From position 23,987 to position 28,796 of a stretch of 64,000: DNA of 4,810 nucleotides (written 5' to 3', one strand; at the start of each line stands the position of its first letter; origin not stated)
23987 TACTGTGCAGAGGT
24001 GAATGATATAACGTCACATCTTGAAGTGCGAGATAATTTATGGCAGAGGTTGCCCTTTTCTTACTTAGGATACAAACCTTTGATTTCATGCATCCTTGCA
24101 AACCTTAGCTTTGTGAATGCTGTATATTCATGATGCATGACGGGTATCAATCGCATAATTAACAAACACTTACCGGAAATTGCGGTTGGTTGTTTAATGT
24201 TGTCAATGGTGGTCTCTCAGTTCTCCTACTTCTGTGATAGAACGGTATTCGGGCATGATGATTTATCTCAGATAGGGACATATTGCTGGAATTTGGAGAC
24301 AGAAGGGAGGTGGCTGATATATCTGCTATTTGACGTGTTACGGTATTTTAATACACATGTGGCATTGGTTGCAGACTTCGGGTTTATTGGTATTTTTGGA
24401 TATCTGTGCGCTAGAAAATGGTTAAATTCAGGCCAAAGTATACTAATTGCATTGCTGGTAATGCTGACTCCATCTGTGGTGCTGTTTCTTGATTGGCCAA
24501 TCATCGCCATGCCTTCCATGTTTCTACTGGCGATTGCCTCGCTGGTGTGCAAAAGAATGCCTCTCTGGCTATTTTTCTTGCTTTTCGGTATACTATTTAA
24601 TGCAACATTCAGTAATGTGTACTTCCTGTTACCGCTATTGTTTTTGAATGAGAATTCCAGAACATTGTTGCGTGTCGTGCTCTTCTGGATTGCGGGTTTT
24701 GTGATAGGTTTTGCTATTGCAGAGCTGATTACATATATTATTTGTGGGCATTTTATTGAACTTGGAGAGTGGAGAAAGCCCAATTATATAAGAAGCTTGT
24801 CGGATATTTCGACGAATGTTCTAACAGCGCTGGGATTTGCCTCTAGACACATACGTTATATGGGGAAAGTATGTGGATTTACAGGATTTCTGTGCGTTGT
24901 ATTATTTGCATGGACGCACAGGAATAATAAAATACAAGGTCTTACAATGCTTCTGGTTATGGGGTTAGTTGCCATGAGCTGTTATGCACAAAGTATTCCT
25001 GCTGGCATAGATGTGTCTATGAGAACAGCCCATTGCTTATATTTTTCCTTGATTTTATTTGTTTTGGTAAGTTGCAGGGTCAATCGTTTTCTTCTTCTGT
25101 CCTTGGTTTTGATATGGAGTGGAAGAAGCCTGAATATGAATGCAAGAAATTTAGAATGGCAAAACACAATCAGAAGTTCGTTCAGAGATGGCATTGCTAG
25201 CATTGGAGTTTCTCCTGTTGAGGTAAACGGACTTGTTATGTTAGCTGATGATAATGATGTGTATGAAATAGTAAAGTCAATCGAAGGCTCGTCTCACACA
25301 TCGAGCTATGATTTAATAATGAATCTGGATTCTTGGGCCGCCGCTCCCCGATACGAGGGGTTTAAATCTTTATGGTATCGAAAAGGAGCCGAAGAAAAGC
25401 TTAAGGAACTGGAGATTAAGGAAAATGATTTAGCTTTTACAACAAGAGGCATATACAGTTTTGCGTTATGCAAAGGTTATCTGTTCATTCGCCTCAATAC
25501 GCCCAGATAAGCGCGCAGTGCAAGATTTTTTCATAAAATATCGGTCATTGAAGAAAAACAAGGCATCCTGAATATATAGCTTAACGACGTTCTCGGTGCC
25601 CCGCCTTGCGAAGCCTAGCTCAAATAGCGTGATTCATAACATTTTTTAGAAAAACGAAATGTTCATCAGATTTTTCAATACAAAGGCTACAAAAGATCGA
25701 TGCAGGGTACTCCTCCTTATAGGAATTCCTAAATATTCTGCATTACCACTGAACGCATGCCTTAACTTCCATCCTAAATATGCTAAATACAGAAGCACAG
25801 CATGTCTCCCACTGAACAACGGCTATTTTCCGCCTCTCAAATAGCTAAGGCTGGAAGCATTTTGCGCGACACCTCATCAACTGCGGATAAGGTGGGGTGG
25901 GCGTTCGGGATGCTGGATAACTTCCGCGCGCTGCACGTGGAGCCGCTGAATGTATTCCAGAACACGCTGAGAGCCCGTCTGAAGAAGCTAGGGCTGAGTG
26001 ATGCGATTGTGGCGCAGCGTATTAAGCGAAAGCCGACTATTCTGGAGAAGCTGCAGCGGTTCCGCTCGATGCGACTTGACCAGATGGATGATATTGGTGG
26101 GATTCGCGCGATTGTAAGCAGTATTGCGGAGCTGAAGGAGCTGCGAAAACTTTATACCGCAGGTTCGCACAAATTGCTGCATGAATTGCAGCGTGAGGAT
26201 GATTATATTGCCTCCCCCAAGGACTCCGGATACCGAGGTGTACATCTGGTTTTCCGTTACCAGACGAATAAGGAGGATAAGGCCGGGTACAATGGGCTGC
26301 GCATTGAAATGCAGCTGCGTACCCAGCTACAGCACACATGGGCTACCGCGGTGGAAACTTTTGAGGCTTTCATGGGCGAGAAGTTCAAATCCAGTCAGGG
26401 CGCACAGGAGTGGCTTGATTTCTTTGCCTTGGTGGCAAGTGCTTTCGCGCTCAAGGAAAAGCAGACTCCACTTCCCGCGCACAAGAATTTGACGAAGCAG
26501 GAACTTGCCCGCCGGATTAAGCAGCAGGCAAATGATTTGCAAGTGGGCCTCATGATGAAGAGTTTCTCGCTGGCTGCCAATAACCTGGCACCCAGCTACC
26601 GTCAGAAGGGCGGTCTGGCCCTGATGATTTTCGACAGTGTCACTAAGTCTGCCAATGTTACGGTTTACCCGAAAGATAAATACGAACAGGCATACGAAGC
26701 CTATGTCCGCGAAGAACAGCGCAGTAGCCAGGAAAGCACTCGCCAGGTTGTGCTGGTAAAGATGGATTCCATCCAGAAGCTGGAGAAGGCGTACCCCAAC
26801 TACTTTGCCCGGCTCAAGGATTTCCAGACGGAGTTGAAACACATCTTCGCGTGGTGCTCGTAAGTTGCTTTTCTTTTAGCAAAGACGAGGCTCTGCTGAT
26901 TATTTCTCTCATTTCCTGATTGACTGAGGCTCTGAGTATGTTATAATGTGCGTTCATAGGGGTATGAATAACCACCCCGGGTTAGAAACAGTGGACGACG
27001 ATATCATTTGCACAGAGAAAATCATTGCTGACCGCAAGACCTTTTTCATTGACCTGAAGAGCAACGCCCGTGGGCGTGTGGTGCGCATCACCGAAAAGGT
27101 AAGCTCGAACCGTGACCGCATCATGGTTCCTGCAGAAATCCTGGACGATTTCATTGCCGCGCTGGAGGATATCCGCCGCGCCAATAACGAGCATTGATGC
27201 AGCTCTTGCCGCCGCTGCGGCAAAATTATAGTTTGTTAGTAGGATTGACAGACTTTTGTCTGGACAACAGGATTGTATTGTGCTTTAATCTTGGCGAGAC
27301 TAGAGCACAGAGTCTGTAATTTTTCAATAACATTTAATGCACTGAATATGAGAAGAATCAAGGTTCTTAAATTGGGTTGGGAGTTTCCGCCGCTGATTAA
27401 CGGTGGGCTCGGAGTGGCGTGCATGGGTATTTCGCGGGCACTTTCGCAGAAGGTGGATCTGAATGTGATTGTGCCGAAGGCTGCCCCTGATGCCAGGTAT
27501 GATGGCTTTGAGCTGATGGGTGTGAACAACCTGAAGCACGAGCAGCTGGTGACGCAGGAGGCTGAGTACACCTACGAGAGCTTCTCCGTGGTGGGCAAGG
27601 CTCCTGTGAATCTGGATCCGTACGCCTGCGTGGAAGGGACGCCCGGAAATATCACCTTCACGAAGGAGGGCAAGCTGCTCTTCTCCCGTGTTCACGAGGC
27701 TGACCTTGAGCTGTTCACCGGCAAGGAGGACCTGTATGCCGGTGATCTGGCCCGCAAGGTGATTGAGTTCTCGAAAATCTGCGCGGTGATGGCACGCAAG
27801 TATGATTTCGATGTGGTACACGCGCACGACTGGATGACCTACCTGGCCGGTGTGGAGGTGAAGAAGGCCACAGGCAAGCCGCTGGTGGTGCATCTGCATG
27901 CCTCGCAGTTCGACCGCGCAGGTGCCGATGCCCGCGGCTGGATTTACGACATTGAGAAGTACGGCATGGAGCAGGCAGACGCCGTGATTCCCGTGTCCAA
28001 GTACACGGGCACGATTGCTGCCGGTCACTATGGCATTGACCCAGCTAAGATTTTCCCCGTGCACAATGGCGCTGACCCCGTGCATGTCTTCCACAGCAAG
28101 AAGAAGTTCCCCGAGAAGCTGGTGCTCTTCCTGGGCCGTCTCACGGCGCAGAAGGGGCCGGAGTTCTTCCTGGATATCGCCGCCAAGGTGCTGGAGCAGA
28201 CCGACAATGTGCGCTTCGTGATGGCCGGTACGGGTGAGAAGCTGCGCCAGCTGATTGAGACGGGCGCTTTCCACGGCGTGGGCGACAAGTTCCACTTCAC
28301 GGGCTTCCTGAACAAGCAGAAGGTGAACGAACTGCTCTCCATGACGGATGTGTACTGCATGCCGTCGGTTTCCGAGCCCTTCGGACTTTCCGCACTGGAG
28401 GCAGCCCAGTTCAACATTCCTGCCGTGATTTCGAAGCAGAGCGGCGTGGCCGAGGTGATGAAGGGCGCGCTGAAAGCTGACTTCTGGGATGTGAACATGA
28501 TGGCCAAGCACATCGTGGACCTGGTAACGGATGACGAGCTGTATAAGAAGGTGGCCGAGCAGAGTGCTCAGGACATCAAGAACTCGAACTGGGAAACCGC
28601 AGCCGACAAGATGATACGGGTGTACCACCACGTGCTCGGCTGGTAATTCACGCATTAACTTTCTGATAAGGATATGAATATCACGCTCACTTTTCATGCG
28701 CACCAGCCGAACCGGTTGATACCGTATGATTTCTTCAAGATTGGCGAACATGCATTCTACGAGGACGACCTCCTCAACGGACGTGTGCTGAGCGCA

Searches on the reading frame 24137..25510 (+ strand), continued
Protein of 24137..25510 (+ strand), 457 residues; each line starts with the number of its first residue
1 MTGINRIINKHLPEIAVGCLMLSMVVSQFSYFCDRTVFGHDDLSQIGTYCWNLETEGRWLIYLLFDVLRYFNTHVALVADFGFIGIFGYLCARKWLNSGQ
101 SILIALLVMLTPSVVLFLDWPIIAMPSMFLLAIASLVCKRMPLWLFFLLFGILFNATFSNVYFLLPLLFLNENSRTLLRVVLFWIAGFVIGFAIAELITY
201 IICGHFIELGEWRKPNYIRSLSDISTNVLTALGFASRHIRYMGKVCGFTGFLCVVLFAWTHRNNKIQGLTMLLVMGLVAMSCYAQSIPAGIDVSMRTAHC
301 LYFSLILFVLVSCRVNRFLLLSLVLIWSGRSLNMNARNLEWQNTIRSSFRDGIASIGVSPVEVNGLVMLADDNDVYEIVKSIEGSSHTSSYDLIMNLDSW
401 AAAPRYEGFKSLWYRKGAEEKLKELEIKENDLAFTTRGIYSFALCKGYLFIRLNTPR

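Call 72: search_solved_structures(query=A1, max_evalue=10)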
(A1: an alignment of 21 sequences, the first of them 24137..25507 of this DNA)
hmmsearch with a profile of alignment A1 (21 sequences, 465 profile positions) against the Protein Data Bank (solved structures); distinct sequences matched with E-value up to 10: 3.
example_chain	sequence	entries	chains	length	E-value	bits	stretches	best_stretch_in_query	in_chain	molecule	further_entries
7ar7_m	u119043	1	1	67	1.8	10.5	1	217-264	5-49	AT2G31490 protein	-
2kpo_A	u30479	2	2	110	2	10.4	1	347-406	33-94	rossmann 2x2 fold protein | De novo designed rossmann 2x2 fold protein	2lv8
7a23_l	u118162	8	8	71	2.1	10.3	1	217-264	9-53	B15 | B15 -- 1 beta subcomplex subunit 4 | AT2G31490 protein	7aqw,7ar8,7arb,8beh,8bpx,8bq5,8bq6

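Call 76: fold_search(model_id=the predicted structure, library=viral)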
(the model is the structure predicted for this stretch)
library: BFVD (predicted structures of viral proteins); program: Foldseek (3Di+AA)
matches with E <= 10: 83; with E <= 0.001: 0
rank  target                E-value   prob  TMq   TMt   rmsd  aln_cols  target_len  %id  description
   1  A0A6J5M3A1            1.4e-02  1.00  0.37  0.53   6.9       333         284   14  Uncharacterized protein [uncultured Caudovirales phage]
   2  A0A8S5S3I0            2.3e-02  0.98  0.30  0.19   9.6       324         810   15  Uncharacterized protein [Siphoviridae sp. ctBLh2]
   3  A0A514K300            1.3e-01  0.92  0.35  0.44   9.6       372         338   14  Uncharacterized protein [Nitrosopumilus spindle-shaped virus 1]
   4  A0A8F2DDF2            1.6e-01  0.10  0.11  0.05  30.2       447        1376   10  (no name in the UniProt tables at hand)
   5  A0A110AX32            3.1e-01  0.08  0.10  0.09  27.1       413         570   12  Envelope glycoprotein M [Human herpesvirus 2]
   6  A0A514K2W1            4.0e-01  0.85  0.38  0.49   7.9       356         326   13  Uncharacterized protein [Nitrosopumilus spindle-shaped virus]
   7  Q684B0                4.0e-01  0.30  0.31  0.27  13.5       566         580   12  (no name in the UniProt tables at hand)
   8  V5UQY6                4.6e-01  0.60  0.34  0.35  12.5       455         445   12  Uncharacterized protein [Oenococcus phage phiS13]
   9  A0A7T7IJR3            1.1e+00  0.03  0.11  0.06  31.8       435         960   10  (no name in the UniProt tables at hand)
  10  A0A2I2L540            1.2e+00  0.05  0.11  0.13  21.9       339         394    9  Transport protein (MFS general substrate transporter) [Orpheovirus IHUMI-LCC2]
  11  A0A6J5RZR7            1.3e+00  0.03  0.08  0.10  36.8       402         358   12  Uncharacterized protein [uncultured Caudovirales phage]
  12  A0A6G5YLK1            1.5e+00  0.04  0.12  0.08  19.5       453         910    9  (no name in the UniProt tables at hand)
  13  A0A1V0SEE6            1.6e+00  0.12  0.11  0.09   9.8       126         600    7  Protein kinase [Indivirus ILV1]
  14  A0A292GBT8            1.6e+00  0.07  0.08  0.07  15.7       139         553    9  (no name in the UniProt tables at hand)
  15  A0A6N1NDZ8            1.6e+00  0.04  0.11  0.09  26.3       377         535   12  Putative membrane protein At3g27390 [Tupanvirus deep ocean]
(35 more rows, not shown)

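Call 83: search_protein_representatives(alignment_id=A1)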
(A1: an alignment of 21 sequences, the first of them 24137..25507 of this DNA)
Query: 21 sequences, 465 profile positions. Proteins with E-value up to 0.001 (for the whole library): 442; up to 1e-10: 323; up to 1e-30: 210. The best 150 are listed.
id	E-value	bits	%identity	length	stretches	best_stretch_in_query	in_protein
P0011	2.0e-190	650.1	-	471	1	7-460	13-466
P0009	1.4e-187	640.7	-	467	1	4-464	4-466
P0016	4.6e-182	622.5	-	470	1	9-461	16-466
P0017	1.1e-155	535.5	-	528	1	7-458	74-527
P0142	8.1e-125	433.7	-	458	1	14-457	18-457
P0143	1.4e-123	429.6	-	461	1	7-458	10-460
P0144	5.4e-123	427.7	-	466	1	18-462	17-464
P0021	7.5e-119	414.1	-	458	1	18-456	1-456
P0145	8.3e-116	404.0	-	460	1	19-458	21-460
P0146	2.2e-114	399.3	-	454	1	9-457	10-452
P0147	6.2e-113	394.5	-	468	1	18-459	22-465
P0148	8.3e-113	394.1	-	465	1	14-457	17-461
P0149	6.8e-112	391.1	-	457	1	8-457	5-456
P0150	1.9e-111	389.6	-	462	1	15-457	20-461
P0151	4.0e-111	388.6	-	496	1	10-461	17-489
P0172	1.3e-90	320.9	-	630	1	14-439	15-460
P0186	2.1e-82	293.9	-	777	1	16-459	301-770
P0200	1.8e-78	280.9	-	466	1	14-455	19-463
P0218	2.1e-72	260.9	-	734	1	16-460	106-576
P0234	7.6e-66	239.3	-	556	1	17-394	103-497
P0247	4.8e-62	226.8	-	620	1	15-419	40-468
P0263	2.2e-56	208.1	-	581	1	50-420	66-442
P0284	1.8e-48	182.0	-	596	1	26-340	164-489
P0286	1.5e-47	179.0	-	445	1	86-418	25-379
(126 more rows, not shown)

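Call 84: search_protein_families(library=pfam, proteins=[P0186, P0218, P0172, P0284, P0247, P0263, P0234, P0142, P0200, P0286], max_evalue=0.01)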
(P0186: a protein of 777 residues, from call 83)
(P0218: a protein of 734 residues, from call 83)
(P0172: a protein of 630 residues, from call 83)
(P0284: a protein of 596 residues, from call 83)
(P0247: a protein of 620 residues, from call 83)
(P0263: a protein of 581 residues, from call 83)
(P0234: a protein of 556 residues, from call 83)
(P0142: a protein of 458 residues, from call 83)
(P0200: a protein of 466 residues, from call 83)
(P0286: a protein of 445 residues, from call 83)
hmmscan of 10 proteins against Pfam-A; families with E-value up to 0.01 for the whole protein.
P0186 (777 aa): 0 families

P0218 (734 aa): 0 families

P0172 (630 aa): 0 families

P0284 (596 aa): 1 family
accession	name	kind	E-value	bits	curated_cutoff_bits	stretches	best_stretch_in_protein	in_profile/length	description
PF04138.20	GtrA_DPMS_TM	-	3.5e-21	76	26.1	1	22-132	1-115/117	GtrA/DPMS, transmembrane domain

P0247 (620 aa): 0 families

P0263 (581 aa): 0 families

P0234 (556 aa): 0 families

P0142 (458 aa): 0 families

P0200 (466 aa): 0 families

P0286 (445 aa): 1 family
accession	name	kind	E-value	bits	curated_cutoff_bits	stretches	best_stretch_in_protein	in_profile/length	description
PF14126.11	DUF4293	-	0.0013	19.4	27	1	18-146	11-136/153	Domain of unknown function (DUF4293)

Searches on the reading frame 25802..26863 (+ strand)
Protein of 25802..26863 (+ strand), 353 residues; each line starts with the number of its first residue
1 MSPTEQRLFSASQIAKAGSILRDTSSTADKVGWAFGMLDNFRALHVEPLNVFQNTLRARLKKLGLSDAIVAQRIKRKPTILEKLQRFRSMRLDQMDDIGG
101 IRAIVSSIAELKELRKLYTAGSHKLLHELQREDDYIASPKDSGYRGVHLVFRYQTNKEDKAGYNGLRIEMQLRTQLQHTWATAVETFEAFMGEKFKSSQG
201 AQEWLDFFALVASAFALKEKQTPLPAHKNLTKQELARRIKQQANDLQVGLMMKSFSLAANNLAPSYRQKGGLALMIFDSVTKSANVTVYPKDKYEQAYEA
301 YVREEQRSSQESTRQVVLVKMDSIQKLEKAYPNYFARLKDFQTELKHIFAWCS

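Call 4: search_protein_families(library=pfam, proteins=[window:25802-26863:+])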
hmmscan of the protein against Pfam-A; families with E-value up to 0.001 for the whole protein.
window:25802-26863:+ (353 aa): 1 family
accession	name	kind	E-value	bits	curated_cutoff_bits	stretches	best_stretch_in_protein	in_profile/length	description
PF04607.23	RelA_SpoT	-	1.2e-15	58.3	27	1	72-182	1-99/113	Region found in RelA / SpoT proteins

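Call 8: search_protein_families(library=ncbifam, proteins=[window:25802-26863:+], max_evalue=0.01)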
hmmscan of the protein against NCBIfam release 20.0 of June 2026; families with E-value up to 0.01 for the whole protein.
window:25802-26863:+ (353 aa): 4 families
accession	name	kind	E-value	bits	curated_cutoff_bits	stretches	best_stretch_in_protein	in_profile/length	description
NF053588.1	GTPPhKinYjbM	equivalog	3.6e-14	53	320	1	46-186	14-154/201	GTP diphosphokinase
TIGR00691.1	spoT_relA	subfamily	6.3e-09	34.7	499.2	1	47-181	186-306/687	RelA/SpoT family protein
NF008124.0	PRK10872.1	equivalog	2e-05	23.3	728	1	50-180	230-346/744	GTP diphosphokinase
NF049873.2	cytotoxin_MakE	exception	0.0055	15.7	360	0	258-347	51-142/352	alpha-pore-forming cytotoxin subunit MakE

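Call 63: search_protein_families(library=padloc, proteins=[window:25802-26860:+], max_evalue=0.01)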
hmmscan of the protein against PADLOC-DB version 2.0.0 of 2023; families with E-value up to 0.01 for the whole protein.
window:25802-26860:+ (353 aa): 1 family
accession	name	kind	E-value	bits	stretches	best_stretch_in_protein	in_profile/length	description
PDLC04999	PDC-S33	-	5.9e-112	372.5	1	6-349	5-342/349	-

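Call 64: search_protein_families(library=phrogs, proteins=[window:25802-26860:+], max_evalue=0.01)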
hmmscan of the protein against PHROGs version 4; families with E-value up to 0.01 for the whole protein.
window:25802-26860:+ (353 aa): 3 families
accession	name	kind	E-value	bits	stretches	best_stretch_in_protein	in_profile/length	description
phrog_4773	-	unknown function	7.6e-97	325.5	1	9-349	11-349/353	-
phrog_9640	-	unknown function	3.6e-06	27.5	1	73-182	46-162/365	-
phrog_4012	-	unknown function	0.0035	18.6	1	65-157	78-174/211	-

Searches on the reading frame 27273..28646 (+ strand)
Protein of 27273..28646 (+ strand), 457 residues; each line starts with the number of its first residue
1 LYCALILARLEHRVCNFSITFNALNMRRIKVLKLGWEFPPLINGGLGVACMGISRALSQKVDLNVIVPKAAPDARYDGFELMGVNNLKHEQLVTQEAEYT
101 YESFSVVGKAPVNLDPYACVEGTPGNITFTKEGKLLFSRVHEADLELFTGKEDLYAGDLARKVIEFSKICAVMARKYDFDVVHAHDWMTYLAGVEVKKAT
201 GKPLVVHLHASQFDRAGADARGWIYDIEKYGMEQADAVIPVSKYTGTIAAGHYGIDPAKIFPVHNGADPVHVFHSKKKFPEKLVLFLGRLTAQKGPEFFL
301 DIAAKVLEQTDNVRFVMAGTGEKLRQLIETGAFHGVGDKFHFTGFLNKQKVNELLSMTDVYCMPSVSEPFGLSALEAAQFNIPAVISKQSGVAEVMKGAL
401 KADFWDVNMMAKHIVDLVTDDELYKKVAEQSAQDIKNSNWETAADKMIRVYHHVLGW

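Call 4: search_protein_families(library=pfam, proteins=[window:27273-28646:+])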
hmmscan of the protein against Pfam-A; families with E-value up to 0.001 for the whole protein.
window:27273-28646:+ (457 aa): 6 families
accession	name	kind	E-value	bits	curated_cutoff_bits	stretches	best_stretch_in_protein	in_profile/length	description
PF00534.26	Glycos_transf_1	-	1.1e-31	110.1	26.4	1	277-432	11-170/172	Glycosyl transferases group 1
PF13692.12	Glyco_trans_1_4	-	3.7e-26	92.5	27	1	282-420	2-142/142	Glycosyl transferases group 1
PF13439.12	Glyco_transf_4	-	2.3e-18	67.2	28.5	1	170-269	64-168/170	Glycosyltransferase Family 4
PF08323.17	Glyco_transf_5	-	5.7e-16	59.4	22.7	1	30-243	1-218/239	Starch synthase catalytic domain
PF20706.3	GT4-conflict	-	1.8e-15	57.3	26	1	277-448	190-355/385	Family 4 Glycosyltransferase in conflict systems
PF13579.12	Glyco_trans_4_4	-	4.3e-15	56.8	29.7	1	170-266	67-158/158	Glycosyl transferase 4-like domain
